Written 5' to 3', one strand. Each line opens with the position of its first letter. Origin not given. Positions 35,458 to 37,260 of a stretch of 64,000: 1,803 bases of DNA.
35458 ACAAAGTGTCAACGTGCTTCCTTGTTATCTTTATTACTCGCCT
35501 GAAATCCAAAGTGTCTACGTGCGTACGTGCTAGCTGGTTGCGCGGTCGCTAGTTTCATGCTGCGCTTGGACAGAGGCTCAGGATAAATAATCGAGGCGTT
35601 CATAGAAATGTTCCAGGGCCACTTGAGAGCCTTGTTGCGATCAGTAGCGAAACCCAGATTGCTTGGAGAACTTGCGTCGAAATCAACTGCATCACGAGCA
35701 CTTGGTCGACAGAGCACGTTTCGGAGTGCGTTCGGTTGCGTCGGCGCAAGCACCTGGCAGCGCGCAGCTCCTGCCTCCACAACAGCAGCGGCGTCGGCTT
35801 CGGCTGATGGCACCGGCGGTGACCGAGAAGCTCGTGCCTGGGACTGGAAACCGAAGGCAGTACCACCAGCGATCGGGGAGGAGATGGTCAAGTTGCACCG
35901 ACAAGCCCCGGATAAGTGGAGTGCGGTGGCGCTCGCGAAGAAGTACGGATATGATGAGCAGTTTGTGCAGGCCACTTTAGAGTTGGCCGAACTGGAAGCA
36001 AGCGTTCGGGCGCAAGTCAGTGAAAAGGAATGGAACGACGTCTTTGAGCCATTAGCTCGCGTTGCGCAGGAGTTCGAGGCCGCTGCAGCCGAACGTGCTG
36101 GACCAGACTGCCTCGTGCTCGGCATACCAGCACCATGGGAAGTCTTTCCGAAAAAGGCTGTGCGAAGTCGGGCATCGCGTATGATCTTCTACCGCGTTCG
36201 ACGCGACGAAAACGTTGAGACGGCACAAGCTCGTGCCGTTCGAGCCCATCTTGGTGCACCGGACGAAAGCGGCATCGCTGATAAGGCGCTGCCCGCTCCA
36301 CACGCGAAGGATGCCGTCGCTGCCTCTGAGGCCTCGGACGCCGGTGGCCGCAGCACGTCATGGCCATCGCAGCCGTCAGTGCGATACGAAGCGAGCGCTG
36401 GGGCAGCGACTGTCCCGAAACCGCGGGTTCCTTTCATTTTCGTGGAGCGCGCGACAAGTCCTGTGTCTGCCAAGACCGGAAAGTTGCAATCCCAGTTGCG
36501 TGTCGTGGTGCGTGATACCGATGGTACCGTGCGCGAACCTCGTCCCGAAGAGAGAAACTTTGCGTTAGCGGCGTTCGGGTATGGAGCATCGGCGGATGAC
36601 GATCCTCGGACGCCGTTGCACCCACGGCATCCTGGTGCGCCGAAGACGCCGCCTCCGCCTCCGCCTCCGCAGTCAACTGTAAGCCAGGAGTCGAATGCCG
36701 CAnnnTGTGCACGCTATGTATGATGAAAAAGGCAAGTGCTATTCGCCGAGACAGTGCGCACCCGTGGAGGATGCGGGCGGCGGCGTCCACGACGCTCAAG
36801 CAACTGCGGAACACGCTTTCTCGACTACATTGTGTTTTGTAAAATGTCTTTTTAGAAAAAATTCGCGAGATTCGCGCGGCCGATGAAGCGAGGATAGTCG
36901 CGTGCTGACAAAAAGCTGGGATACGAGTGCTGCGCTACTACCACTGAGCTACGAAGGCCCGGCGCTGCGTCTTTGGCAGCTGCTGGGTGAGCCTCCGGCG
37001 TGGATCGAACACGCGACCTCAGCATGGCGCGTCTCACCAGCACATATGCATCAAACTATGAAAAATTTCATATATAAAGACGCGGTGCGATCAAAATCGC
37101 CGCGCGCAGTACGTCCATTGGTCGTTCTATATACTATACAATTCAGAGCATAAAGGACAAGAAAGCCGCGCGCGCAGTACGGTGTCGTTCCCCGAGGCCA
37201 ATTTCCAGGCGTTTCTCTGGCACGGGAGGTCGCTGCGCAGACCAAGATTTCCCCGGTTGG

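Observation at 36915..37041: Circularly permuted tRNA-Thr(CGU) gene with BHB-like leader/trailer pairing and a T5 terminator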

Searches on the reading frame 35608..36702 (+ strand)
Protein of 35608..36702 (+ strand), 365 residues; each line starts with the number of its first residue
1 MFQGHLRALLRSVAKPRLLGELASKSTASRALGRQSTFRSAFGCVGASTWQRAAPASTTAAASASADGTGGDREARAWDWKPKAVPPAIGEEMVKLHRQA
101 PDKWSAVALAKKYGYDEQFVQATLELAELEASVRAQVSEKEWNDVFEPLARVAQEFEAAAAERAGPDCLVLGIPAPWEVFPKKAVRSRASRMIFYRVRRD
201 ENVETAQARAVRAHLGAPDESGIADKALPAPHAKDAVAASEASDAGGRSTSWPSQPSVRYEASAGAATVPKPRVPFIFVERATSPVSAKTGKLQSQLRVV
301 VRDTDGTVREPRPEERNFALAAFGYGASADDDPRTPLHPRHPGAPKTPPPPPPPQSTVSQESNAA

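Call 15: find_encoding_contigs(protein=P0006, flank=6000, max_places=6)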
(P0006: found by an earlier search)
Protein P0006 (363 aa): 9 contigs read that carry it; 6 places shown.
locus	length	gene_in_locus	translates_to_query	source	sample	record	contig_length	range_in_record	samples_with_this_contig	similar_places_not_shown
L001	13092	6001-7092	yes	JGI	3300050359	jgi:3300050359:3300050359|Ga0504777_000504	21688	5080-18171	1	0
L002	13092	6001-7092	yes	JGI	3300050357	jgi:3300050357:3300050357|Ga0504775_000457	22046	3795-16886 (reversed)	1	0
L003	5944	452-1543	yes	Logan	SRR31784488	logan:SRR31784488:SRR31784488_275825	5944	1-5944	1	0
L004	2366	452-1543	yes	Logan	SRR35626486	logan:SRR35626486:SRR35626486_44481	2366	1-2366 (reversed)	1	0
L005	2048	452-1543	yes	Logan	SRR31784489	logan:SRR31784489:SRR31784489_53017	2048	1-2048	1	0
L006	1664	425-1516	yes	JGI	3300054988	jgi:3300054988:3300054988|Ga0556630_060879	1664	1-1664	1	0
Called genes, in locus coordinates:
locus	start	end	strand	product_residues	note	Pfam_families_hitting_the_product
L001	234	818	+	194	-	-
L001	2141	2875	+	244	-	PF01583:APS_kinase, PF13671:AAA_33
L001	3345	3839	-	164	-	-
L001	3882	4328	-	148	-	-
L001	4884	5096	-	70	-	-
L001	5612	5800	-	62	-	-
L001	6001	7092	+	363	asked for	PF12824:MRP-L20 (weak)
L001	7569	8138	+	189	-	-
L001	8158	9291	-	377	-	PF00561:Abhydrolase_1 (faint), PF12146:Hydrolase_4 (weak)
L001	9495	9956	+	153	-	-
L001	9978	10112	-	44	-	-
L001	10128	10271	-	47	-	-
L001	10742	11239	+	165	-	-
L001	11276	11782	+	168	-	-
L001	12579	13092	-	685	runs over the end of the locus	PF02383:Syja_N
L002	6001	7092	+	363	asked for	PF12824:MRP-L20 (weak)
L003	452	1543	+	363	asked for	PF12824:MRP-L20 (weak)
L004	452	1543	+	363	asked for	PF12824:MRP-L20 (weak)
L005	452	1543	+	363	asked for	PF12824:MRP-L20 (weak)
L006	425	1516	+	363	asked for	PF12824:MRP-L20 (weak)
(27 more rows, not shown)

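Call 29: find_encoding_contigs(protein=P0024, flank=10000, max_places=4)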
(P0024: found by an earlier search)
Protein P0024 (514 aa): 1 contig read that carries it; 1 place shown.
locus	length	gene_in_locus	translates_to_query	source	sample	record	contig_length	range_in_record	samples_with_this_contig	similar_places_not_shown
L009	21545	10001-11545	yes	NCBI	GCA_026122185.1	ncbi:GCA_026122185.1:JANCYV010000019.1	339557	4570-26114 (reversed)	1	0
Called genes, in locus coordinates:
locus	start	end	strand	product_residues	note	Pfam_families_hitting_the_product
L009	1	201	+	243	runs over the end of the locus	PF01583:APS_kinase, PF13671:AAA_33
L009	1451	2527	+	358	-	PF12824:MRP-L20 (weak)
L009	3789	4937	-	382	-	PF00561:Abhydrolase_1 (weak), PF12146:Hydrolase_4 (weak)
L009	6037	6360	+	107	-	PF09360:zf-CDGSH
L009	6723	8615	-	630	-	PF02383:Syja_N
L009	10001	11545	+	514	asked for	PF05221:AdoHcyase, PF00670:AdoHcyase_NAD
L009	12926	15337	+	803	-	PF00128:Alpha-amylase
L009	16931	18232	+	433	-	PF00249:Myb_DNA-binding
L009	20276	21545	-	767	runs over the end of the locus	PF01566:Nramp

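Call 37: find_encoding_contigs(protein=P0022, flank=10000, max_places=3)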
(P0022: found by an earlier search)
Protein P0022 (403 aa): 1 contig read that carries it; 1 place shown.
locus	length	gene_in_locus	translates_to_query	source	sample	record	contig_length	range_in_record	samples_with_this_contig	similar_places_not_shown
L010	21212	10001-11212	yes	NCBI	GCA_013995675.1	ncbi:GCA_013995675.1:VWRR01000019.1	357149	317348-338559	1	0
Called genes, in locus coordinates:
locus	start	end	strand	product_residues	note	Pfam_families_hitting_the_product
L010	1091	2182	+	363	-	PF12824:MRP-L20 (weak)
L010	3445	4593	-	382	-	PF00561:Abhydrolase_1, PF12146:Hydrolase_4 (weak)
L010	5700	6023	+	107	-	PF09360:zf-CDGSH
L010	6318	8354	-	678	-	PF02383:Syja_N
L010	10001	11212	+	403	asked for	PF05221:AdoHcyase, PF00670:AdoHcyase_NAD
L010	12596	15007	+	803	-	PF00128:Alpha-amylase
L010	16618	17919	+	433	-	PF00249:Myb_DNA-binding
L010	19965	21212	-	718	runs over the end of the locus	PF01566:Nramp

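Call 39: find_homologous_proteins(query=window:35608-36702:+, max_evalue=0.00001)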
Query window:35608-36702:+ (365 aa): 3 proteins with E <= 0.00001 among 8000 candidates.
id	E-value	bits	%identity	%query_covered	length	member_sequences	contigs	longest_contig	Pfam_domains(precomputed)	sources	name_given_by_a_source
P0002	5.7e-225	764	98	100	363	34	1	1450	-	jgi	jgi:hypothetical protein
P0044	1.3e-66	244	51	70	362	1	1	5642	PF12824.14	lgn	-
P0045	1.4e-60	224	49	70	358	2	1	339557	PF12824.14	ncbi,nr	ncbi:hypothetical protein CCYA_CCYA19G4629 [Cyanidiococcus yangmingshanensis]|nr:hypothetical protei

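Call 40: find_encoding_contigs(protein=P0044, flank=6000, max_places=4)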
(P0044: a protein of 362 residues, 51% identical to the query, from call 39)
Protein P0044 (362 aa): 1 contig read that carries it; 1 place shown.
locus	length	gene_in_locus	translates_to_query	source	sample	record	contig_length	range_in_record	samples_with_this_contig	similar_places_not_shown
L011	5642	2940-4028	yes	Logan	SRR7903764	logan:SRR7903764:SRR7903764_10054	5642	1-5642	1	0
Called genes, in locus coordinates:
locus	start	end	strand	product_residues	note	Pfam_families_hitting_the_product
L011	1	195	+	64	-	?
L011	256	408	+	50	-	-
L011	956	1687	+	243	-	PF01583:APS_kinase, PF13671:AAA_33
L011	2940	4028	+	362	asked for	PF12824:MRP-L20 (weak)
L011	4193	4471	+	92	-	-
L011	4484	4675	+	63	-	-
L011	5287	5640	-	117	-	?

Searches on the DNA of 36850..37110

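Call 26: search_rna_families(source=window, start=36850, end=37110, threshold=evalue, max_evalue=10, show_alignments=4)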
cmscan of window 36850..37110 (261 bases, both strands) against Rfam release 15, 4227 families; matches with E-value up to 10: 2.
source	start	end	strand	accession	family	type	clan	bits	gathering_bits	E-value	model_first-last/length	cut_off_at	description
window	36899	37043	-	RF02553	YrlA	Gene; sRNA;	-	23.1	69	0.0074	1-114/114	no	Y RNA-like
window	36989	37030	+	RF04354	Plastid-ycf2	Cis-reg;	-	14.1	65.7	3.3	1-75/75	no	Plastid-ycf2 5UTR RNA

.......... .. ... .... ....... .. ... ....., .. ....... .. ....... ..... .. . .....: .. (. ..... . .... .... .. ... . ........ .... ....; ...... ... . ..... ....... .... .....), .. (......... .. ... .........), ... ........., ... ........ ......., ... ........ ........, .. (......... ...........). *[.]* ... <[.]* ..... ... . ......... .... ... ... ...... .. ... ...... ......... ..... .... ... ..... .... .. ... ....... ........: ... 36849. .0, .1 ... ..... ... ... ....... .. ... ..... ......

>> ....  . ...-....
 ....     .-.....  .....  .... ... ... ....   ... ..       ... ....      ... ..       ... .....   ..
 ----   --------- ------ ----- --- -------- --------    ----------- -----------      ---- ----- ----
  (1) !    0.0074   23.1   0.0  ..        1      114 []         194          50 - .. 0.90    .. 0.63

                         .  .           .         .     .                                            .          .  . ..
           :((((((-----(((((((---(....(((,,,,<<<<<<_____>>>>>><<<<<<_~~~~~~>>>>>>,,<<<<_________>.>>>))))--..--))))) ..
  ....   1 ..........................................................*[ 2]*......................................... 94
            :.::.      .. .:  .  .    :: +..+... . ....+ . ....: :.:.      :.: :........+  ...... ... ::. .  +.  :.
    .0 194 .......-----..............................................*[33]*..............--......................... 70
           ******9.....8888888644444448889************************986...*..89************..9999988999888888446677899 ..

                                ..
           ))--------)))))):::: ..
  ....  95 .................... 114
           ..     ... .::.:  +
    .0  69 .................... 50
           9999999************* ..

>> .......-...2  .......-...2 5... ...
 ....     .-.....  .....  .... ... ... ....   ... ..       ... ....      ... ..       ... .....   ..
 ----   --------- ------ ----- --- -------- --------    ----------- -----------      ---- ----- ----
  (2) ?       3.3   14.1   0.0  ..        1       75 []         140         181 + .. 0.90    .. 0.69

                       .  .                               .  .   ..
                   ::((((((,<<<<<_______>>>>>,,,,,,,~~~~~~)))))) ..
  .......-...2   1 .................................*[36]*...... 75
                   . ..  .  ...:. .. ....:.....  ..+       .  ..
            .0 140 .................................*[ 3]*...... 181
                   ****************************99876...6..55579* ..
